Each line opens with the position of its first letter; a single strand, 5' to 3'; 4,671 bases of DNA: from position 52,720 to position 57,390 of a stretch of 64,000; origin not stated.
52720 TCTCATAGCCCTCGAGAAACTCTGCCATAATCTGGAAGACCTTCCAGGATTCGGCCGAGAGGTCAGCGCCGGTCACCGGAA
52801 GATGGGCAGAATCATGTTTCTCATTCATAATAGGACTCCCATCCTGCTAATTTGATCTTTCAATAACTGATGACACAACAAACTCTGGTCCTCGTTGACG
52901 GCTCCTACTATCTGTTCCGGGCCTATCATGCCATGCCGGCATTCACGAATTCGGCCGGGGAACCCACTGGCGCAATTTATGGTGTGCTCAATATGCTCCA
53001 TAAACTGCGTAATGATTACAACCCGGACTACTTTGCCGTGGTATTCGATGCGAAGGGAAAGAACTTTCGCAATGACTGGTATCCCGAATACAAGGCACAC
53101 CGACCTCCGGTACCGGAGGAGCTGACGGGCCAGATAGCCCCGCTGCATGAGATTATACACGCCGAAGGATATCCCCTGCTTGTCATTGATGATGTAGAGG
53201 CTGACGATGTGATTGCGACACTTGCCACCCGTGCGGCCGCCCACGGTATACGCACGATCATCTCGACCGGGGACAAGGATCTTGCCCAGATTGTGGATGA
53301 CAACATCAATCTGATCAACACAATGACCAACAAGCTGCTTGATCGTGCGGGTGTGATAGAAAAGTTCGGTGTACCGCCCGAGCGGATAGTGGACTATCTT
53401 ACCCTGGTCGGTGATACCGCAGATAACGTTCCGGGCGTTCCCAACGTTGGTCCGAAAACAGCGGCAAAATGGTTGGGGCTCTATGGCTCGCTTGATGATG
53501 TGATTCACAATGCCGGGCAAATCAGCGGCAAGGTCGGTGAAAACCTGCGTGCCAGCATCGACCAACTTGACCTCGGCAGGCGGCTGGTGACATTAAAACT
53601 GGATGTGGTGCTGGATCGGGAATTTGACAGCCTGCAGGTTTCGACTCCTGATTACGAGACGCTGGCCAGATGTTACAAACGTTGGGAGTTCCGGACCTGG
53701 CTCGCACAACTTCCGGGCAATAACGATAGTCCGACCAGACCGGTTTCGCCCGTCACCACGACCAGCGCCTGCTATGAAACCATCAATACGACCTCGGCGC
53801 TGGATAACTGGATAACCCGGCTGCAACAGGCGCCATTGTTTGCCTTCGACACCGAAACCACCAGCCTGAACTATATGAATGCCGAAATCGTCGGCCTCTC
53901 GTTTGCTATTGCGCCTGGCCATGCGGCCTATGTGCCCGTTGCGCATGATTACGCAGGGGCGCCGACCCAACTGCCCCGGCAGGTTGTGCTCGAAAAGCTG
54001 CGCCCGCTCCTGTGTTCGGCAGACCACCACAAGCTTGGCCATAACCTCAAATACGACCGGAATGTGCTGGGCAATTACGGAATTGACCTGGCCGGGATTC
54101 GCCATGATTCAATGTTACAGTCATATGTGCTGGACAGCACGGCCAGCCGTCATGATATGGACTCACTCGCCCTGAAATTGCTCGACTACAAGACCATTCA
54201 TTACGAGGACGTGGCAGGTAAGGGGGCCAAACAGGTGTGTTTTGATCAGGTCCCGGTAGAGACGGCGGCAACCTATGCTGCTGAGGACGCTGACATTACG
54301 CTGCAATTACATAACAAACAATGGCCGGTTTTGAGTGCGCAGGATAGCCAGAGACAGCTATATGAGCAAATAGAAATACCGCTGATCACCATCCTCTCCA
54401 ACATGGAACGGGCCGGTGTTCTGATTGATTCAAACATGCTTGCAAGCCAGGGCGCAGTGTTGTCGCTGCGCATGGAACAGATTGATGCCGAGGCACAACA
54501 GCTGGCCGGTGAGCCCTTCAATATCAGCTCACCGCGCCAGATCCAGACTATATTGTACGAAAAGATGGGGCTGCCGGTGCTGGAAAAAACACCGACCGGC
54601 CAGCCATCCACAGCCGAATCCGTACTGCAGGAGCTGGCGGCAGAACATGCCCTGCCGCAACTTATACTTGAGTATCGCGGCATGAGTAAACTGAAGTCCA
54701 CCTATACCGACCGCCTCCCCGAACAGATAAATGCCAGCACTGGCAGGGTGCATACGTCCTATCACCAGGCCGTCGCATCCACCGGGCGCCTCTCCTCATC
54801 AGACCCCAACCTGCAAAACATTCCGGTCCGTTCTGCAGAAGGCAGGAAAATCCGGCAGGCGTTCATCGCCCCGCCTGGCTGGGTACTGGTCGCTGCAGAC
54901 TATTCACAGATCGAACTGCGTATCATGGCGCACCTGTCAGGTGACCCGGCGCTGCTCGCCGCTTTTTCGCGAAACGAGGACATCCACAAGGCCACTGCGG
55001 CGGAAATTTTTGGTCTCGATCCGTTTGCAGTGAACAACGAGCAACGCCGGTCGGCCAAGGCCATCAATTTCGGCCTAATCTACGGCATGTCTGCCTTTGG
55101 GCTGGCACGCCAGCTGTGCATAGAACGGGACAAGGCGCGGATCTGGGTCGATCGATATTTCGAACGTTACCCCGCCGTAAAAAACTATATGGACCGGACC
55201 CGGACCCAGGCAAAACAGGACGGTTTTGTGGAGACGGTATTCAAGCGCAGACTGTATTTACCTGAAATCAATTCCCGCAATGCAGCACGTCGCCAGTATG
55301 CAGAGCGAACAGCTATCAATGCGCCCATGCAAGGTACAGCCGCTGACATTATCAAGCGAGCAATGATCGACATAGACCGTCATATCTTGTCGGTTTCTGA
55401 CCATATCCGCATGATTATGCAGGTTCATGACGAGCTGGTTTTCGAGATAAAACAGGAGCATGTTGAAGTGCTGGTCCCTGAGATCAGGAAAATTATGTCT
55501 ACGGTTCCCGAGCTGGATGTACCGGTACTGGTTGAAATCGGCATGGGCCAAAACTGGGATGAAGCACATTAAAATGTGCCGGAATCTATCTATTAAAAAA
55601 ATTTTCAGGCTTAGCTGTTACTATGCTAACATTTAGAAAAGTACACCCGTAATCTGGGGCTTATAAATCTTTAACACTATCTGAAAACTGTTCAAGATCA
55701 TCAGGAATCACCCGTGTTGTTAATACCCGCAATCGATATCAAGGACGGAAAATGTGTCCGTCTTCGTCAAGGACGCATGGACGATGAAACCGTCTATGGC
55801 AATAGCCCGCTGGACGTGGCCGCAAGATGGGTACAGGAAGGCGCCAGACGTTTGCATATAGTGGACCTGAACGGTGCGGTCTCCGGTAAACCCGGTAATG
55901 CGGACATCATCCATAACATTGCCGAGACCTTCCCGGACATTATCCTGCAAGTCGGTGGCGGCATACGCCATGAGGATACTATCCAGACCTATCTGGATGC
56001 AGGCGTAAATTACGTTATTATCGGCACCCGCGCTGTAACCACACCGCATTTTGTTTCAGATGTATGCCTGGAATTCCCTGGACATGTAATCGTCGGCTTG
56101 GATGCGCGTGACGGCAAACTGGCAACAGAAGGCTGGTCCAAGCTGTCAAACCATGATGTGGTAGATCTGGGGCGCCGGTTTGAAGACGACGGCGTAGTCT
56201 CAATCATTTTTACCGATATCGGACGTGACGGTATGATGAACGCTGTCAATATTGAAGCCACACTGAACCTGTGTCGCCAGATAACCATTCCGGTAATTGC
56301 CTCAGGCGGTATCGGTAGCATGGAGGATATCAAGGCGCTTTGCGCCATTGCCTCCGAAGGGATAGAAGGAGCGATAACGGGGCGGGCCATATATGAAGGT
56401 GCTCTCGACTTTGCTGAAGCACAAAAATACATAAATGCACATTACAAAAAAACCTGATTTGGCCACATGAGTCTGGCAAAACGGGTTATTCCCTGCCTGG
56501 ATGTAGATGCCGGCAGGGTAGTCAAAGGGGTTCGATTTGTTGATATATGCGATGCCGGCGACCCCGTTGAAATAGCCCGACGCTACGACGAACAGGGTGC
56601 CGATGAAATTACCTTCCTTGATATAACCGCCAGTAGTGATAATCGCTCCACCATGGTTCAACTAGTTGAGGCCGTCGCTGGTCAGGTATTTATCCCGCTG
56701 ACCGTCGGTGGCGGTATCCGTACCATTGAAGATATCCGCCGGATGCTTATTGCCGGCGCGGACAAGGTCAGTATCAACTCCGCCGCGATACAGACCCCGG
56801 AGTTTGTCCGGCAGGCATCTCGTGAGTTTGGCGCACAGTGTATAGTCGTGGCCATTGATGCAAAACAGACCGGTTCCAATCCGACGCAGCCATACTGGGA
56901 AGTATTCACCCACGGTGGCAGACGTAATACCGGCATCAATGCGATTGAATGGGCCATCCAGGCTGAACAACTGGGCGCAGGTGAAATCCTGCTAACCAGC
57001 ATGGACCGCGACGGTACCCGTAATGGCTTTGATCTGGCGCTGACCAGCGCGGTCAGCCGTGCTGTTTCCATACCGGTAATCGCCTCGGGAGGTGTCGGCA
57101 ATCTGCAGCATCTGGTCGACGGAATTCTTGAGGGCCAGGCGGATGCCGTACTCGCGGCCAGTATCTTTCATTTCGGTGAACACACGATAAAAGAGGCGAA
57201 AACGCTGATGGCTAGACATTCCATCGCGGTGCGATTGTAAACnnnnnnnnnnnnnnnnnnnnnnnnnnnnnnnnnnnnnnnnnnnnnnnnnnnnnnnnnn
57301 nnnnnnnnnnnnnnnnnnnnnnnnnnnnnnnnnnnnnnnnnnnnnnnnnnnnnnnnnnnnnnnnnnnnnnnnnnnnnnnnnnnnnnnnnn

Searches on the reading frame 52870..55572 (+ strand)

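Call 57: search_protein_families(library=pfam, proteins=[window:52870-55572:+], max_evalue=1e-8)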
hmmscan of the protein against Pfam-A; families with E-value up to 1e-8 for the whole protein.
window:52870-55572:+ (900 aa): 5 families
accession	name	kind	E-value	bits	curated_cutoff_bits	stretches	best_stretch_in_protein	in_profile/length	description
PF00476.26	DNA_pol_A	-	1.8e-158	527.9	34.3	1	522-898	2-381/381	DNA polymerase family A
PF02739.22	5_3_exonuc_N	-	1e-55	188.4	34.3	1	5-167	1-164/164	5'-3' exonuclease, N-terminal resolvase-like domain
PF01612.26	DNA_pol_A_exo1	-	3.5e-33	115.3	23.6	1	302-487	1-171/173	3'-5' exonuclease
PF01367.25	5_3_exonuc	-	1.4e-28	99.6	40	1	168-262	1-96/97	5'-3' exonuclease, C-terminal SAM fold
PF22619.2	DNA_polI_exo1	-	1.6e-11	44.6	27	1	329-457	4-120/140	DNA polymerase I, ribonuclease H-like domain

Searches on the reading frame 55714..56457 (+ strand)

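Call 58: search_protein_families(library=pfam, proteins=[window:55714-56457:+], max_evalue=1e-8)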
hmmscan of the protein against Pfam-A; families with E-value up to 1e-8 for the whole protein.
window:55714-56457:+ (247 aa): 1 family
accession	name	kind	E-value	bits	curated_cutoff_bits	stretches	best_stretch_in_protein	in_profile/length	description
PF00977.27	His_biosynth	-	3.6e-77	259.3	23.6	1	3-231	2-227/228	Histidine biosynthesis protein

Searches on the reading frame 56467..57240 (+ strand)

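Call 58: search_protein_families(library=pfam, proteins=[window:56467-57240:+], max_evalue=1e-8)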
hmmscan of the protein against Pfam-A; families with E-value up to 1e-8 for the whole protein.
window:56467-57240:+ (257 aa): 1 family
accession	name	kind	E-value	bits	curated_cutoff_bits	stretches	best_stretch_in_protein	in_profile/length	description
PF00977.27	His_biosynth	-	2.7e-85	285.9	23.6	1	6-239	1-227/228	Histidine biosynthesis protein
